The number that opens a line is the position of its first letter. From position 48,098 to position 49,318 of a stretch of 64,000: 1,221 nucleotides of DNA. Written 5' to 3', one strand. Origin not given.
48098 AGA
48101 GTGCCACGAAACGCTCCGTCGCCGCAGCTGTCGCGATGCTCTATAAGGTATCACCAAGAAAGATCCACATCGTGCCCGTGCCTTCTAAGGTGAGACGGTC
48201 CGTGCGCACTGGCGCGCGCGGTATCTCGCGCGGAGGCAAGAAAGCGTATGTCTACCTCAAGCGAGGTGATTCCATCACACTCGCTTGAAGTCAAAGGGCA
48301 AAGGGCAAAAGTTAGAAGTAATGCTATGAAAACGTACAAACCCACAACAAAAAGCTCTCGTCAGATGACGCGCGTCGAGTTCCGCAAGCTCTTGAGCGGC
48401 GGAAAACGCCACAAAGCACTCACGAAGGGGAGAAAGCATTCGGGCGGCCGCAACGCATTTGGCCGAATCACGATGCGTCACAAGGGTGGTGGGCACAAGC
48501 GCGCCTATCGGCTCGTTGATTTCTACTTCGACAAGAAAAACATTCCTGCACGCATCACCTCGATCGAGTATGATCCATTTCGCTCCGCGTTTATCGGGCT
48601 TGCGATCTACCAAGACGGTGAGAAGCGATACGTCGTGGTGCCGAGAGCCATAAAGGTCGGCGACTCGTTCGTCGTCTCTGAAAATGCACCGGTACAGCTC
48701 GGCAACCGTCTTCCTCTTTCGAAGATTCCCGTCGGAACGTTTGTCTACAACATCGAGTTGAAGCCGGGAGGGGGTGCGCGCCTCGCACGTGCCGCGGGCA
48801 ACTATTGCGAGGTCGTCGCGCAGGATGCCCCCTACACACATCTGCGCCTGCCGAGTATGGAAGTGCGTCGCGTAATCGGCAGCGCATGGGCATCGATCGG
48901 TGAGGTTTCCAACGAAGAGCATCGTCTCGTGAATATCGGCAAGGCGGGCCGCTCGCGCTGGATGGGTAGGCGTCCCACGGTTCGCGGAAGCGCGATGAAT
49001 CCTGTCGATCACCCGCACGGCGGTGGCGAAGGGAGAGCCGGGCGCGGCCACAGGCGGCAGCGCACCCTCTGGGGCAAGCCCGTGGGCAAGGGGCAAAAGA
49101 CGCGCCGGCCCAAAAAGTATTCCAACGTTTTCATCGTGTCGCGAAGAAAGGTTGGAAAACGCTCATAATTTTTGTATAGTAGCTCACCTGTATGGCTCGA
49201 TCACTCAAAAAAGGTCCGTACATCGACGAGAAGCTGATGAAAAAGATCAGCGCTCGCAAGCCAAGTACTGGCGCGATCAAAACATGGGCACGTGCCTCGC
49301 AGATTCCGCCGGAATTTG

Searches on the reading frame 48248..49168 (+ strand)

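Call 65: search_protein_families(library=ncbifam, proteins=[window:48248-49168:+], max_evalue=0.00001)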
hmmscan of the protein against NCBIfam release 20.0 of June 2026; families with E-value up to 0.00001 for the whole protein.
window:48248-49168:+ (306 aa): 2 families
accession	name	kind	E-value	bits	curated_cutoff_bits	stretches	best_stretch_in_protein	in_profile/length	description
TIGR01171.1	rplB_bact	equivalog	1.4e-110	369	174.5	1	27-301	1-274/275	50S ribosomal protein L2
NF007180.0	PRK09612.1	equivalog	3.6e-36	124.9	265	1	72-267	11-213/238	50S ribosomal protein L2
